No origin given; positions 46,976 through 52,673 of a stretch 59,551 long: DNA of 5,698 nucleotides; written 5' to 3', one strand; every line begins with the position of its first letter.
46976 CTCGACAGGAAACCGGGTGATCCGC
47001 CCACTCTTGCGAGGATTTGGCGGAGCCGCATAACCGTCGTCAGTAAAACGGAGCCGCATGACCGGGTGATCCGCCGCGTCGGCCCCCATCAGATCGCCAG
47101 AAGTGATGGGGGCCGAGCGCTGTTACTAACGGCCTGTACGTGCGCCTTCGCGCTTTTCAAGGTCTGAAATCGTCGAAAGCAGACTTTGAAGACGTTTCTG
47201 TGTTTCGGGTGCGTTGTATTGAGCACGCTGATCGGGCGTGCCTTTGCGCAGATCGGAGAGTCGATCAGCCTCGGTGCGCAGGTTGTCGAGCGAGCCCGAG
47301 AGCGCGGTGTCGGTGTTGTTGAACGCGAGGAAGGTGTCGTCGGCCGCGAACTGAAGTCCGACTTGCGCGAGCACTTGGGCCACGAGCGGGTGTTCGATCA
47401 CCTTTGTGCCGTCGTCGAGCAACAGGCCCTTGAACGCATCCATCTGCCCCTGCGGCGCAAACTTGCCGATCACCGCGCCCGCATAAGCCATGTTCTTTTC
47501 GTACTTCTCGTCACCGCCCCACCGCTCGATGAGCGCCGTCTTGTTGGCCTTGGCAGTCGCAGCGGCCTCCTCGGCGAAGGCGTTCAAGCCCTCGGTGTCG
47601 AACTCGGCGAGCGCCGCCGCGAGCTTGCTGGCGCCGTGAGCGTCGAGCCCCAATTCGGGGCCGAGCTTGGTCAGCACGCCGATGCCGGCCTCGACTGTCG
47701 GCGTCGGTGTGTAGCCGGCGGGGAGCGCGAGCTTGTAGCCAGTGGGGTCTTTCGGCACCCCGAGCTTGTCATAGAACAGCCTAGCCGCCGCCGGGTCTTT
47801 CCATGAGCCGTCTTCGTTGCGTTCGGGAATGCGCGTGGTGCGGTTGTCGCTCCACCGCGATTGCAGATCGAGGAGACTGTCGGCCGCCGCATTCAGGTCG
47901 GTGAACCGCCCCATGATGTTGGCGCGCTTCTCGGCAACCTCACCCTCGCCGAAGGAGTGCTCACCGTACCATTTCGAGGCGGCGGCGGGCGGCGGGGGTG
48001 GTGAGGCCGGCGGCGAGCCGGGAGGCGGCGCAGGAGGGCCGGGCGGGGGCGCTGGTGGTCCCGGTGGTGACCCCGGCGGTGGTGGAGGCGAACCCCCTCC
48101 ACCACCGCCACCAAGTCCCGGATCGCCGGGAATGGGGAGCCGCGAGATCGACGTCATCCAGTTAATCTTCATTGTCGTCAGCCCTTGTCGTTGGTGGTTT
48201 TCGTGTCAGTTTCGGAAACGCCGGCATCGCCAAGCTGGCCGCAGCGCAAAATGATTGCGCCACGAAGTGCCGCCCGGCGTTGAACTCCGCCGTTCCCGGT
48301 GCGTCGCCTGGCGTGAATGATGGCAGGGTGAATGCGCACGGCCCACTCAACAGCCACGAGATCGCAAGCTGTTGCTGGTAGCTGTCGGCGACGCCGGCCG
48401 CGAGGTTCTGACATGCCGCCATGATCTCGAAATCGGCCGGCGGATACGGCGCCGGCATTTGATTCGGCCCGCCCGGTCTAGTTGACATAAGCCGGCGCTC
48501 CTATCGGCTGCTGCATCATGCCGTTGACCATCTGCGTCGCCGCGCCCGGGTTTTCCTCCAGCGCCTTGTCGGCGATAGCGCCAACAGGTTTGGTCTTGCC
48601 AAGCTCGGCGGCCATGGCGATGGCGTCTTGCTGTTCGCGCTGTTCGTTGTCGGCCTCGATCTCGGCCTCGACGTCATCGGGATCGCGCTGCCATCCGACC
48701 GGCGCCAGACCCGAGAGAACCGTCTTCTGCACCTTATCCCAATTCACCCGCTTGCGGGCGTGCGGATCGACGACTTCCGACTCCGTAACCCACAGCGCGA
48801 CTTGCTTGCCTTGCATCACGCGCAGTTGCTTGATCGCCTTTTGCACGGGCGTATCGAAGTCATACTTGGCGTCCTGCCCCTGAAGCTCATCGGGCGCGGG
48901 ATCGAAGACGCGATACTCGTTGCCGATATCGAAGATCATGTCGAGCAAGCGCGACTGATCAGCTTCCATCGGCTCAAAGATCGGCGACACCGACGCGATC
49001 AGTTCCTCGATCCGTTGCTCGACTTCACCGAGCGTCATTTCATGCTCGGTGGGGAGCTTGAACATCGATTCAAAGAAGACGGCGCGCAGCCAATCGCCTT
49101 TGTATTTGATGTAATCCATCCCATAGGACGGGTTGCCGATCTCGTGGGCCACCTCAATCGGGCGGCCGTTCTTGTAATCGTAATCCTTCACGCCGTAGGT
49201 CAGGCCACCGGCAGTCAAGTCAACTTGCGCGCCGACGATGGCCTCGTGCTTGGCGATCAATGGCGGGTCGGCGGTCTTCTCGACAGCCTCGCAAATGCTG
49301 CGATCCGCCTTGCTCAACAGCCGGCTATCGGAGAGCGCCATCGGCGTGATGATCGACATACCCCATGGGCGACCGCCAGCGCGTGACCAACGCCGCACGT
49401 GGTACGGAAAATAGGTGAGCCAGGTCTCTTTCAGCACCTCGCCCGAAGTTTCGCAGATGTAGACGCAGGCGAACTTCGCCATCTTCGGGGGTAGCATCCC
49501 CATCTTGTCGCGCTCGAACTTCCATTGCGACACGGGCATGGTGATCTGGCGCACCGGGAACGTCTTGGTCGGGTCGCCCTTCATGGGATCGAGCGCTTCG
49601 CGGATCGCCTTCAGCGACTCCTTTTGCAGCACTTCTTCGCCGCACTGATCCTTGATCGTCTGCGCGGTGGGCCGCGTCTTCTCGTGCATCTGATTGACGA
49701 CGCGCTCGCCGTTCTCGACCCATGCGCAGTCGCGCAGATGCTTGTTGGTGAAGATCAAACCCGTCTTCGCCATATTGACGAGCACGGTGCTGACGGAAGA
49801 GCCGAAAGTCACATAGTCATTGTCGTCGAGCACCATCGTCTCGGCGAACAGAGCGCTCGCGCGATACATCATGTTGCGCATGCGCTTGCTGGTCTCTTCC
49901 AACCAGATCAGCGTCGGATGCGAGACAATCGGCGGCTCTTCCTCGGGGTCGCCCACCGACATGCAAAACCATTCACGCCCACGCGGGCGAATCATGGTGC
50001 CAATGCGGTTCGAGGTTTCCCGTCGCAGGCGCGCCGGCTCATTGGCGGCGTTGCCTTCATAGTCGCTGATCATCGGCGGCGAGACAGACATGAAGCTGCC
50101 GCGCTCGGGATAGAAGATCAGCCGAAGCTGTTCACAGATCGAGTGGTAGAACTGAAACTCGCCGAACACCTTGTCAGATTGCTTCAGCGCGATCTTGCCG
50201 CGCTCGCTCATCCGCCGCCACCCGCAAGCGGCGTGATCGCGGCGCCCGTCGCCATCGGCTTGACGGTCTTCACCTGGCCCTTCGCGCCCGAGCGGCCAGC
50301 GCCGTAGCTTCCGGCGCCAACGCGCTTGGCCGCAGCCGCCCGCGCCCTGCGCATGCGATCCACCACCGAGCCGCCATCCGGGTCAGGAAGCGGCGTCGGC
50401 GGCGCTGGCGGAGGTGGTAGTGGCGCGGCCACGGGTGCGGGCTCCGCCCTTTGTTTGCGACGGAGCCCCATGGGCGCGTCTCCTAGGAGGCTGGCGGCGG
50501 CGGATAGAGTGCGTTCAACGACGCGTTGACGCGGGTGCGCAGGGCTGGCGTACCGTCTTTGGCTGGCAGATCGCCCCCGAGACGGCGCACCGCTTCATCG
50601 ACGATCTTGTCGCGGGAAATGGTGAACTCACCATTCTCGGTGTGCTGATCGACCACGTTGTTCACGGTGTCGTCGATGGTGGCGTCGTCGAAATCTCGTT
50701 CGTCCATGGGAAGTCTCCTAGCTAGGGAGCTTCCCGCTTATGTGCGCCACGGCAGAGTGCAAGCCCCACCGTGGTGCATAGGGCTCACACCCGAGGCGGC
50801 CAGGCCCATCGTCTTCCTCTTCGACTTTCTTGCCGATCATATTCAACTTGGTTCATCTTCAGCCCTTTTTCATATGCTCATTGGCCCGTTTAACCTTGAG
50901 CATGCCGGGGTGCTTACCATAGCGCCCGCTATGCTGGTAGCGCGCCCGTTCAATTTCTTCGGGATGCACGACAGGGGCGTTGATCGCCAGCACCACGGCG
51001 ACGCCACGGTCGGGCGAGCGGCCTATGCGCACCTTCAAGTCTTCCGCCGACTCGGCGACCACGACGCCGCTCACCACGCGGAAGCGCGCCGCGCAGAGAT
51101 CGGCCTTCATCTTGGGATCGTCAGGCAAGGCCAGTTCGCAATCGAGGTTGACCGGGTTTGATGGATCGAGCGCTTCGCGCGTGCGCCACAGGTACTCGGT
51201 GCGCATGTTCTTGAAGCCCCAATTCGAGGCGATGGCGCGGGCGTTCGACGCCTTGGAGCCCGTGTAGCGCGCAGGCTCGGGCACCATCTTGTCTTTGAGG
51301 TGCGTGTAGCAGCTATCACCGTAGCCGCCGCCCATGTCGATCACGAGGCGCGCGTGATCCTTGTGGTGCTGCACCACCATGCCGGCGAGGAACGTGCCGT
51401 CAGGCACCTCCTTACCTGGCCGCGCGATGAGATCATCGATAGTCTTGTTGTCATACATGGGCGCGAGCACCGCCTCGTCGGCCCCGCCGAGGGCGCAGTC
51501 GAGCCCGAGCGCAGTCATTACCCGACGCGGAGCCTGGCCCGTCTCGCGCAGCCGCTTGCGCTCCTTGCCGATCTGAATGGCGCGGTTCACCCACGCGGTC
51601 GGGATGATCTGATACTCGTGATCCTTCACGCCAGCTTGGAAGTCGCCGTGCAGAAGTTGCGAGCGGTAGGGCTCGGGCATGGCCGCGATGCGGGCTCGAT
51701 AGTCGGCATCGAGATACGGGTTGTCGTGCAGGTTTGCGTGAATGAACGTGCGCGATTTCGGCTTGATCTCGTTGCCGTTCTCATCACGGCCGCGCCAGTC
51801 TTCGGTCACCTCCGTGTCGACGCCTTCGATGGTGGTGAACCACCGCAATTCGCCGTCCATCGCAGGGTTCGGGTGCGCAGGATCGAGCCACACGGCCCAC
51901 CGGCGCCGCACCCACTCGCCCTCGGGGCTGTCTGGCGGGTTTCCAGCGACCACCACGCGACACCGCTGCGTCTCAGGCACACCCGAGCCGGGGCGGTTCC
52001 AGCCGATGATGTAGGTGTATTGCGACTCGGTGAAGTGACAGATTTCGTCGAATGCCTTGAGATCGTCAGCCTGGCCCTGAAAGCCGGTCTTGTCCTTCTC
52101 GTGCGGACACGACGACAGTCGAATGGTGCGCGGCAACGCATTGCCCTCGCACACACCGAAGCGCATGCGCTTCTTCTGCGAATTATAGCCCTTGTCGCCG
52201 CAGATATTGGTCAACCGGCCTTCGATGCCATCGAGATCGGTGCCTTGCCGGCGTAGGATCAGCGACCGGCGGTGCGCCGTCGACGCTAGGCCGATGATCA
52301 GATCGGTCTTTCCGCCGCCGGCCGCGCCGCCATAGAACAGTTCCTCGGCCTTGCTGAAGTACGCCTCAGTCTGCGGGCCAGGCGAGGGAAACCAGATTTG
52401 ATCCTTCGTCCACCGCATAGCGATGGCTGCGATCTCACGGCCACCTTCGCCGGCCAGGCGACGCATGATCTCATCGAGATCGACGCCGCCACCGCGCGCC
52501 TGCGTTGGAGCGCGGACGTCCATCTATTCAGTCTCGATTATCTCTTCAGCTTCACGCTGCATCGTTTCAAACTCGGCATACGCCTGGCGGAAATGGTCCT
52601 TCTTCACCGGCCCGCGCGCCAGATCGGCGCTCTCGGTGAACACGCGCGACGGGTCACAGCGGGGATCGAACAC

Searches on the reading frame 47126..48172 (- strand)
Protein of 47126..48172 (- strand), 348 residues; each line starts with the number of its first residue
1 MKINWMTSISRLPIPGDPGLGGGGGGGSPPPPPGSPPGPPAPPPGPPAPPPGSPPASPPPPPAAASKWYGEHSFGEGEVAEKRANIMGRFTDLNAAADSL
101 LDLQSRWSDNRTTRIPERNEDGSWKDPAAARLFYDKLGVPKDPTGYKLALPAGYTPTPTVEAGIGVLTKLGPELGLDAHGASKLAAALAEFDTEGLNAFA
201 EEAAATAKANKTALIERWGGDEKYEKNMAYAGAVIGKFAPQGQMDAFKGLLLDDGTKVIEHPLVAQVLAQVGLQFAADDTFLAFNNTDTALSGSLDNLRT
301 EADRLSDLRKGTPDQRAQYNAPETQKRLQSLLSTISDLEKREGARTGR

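Call 17: search_protein_families(library=phrogs, proteins=[window:47126-48172:-], max_evalue=0.001)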
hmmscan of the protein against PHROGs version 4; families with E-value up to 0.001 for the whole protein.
window:47126-48172:- (348 aa): 1 family
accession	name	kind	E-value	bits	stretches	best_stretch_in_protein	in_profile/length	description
phrog_3742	-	unknown function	1.2e-10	42.9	1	125-304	92-255/287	-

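Call 18: search_protein_families(library=pfam, proteins=[window:47126-48172:-], max_evalue=0.001)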
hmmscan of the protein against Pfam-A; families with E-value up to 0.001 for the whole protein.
window:47126-48172:- (348 aa): 0 families

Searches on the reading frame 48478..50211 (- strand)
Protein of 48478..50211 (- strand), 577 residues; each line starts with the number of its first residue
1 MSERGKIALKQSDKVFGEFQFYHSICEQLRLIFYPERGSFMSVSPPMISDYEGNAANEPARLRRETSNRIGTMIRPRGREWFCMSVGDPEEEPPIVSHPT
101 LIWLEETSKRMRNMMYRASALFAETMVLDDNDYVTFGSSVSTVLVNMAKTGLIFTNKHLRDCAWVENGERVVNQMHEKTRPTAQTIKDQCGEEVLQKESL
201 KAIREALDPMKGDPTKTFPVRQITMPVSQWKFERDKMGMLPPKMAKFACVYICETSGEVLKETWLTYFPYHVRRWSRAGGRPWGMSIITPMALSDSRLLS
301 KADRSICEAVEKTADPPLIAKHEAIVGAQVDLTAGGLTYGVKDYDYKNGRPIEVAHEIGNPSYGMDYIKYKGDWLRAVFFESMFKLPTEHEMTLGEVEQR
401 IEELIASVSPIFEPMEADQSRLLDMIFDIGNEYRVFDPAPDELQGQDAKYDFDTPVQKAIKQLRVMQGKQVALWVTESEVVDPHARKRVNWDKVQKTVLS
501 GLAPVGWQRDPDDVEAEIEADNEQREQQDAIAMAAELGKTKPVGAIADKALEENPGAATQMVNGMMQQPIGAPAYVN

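Call 17: search_protein_families(library=phrogs, proteins=[window:48478-50211:-], max_evalue=0.001)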
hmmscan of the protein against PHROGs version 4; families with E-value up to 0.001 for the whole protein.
window:48478-50211:- (577 aa): 3 families
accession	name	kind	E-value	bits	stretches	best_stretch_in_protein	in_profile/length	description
phrog_332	-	connector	5.5e-43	148.2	1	69-542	75-539/560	head-tail adaptor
phrog_21643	-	unknown function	2.9e-17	63.7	1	309-562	14-265/268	-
phrog_449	-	connector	6.3e-07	29.2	0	58-325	58-299/520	head-tail adaptor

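Call 18: search_protein_families(library=pfam, proteins=[window:48478-50211:-], max_evalue=0.001)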
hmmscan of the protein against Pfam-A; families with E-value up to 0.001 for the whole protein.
window:48478-50211:- (577 aa): 1 family
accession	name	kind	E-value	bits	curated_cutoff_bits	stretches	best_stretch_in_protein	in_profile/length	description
PF12236.14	Head-tail_con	-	1.3e-34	120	27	1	57-499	54-479/489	Bacteriophage head to tail connecting protein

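Call 20: search_dna_similar(query=window:48478-50211:-, collection=phages, mode=protein, max_evalue=1e-10, max_rows=20)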
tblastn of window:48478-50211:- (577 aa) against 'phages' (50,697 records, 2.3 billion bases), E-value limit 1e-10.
Records with a match: 29; places in all: 29; records where one place covers at least 80% of the query: 4.
Best place of each record, by identity: <60% 29.
By first word of the organism name: Pelagibacter 21; Ralstonia 3; Stenotrophomonas 2; Caudoviricetes 1; Burkholderia 1; Limnohabitans 1.
By host as written in the record: Candidatus Pelagibacter ubique HTCC1062 14; Candidatus Pelagibacter sp. HTCC1062 3; Candidatus Pelagibacter sp. FZCC0015 2; - 1; Burkholderia sp. 1; Candidadtus Pelagibacter sp. HTCC1062 1; Limnohabitans sp. DCL3 1; Ralstonia solanacearum SL341 1; and 5 more.
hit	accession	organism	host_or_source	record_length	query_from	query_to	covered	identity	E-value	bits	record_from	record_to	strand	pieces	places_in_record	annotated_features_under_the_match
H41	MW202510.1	Caudoviricetes sp.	Manatee Spring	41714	33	548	89%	22.6%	4e-15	85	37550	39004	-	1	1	head to tail connecting protein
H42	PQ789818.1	Burkholderia phage vB_E332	Burkholderia sp.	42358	72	505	75%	22.7%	2e-12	76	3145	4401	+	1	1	portal protein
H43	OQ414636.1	Pelagibacter phage EXVC032P Baldr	Candidadtus Pelagibacter sp. HTCC1062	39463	102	516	72%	23.7%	4e-14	82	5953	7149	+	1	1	head-tail connector protein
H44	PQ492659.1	Limnohabitans phage DC33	Limnohabitans sp. DCL3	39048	78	463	67%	25.1%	3e-14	82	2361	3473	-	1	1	hypothetical protein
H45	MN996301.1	Ralstonia phage RpY1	Ralstonia solanacearum SL341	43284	72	536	81%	20.8%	4e-13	79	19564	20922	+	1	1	hypothetical protein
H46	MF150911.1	Ralstonia phage DU_RP_II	Ralstonia solanacearum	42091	72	536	81%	20.8%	7e-13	78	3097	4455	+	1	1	head-tail connector protein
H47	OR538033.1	Ralstonia phage C22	Ralstonia sp. RS3/1-1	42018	72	536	81%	20.8%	1e-12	77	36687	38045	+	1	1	hypothetical protein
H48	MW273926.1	Pelagibacter phage HTVC204P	Candidatus Pelagibacter sp. FZCC0015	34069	103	499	69%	23.0%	9e-18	94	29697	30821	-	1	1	head-tail connector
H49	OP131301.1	Pelagibacter phage Skadi-4 EXVC104P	Candidatus Pelagibacter ubique HTCC1062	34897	81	461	66%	24.0%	1e-20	102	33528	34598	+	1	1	similar to head-tail connector/portal protein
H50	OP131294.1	Pelagibacter phage Skadi-6 EXVC106P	Candidatus Pelagibacter ubique HTCC1062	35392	81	461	66%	24.0%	1e-20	102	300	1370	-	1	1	similar to head-tail connector/portal protein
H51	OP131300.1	Pelagibacter phage Skadi-7 EXVC107P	Candidatus Pelagibacter ubique HTCC1062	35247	81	461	66%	24.0%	1e-20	102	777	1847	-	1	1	head-tail connector/portal protein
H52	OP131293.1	Pelagibacter phage Skadi-5 EXVC105P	Candidatus Pelagibacter ubique HTCC1062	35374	81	461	66%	24.0%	1e-20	102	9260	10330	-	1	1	head-tail connector/portal protein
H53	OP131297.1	Pelagibacter phage Skadi-3 EXVC103P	Candidatus Pelagibacter ubique HTCC1062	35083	81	461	66%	24.0%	2e-20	102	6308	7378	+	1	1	head-tail connector/portal protein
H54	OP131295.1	Pelagibacter phage Skadi-10 EXVC110P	Candidatus Pelagibacter ubique HTCC1062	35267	81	461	66%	24.0%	2e-20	102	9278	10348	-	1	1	head-tail connector/portal protein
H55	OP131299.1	Pelagibacter phage Skadi-2 EXVC102P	Candidatus Pelagibacter ubique HTCC1062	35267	81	461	66%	24.0%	2e-20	102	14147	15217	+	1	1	head-tail connector/portal protein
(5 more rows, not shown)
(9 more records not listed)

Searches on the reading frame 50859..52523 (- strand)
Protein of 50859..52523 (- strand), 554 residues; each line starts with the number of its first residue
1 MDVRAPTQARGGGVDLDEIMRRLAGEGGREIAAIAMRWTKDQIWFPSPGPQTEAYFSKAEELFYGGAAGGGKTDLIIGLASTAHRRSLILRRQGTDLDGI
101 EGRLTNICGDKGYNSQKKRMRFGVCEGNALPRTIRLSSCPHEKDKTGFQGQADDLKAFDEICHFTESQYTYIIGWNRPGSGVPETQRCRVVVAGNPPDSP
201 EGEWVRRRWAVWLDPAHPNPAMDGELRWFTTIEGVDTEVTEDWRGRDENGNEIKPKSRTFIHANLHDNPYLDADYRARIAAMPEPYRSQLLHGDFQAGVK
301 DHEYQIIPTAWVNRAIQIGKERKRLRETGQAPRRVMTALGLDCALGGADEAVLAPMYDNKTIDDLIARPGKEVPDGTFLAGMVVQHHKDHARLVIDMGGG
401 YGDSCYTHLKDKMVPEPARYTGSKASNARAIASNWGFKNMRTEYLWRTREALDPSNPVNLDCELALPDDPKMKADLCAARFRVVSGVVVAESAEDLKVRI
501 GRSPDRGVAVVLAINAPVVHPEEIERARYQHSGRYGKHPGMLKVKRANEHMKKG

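Call 17: search_protein_families(library=phrogs, proteins=[window:50859-52523:-], max_evalue=0.001)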
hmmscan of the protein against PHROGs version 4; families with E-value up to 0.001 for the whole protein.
window:50859-52523:- (554 aa): 3 families
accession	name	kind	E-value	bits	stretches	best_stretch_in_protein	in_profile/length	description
phrog_979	-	head and packaging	7.3e-34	118.4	1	36-304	143-415/642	terminase large subunit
phrog_2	-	head and packaging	4.6e-22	79.6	1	45-521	265-596/807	terminase large subunit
phrog_9526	-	head and packaging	4.6e-05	24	0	134-297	107-272/280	terminase large subunit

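Call 18: search_protein_families(library=pfam, proteins=[window:50859-52523:-], max_evalue=0.001)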
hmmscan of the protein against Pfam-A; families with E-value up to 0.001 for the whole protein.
window:50859-52523:- (554 aa): 0 families
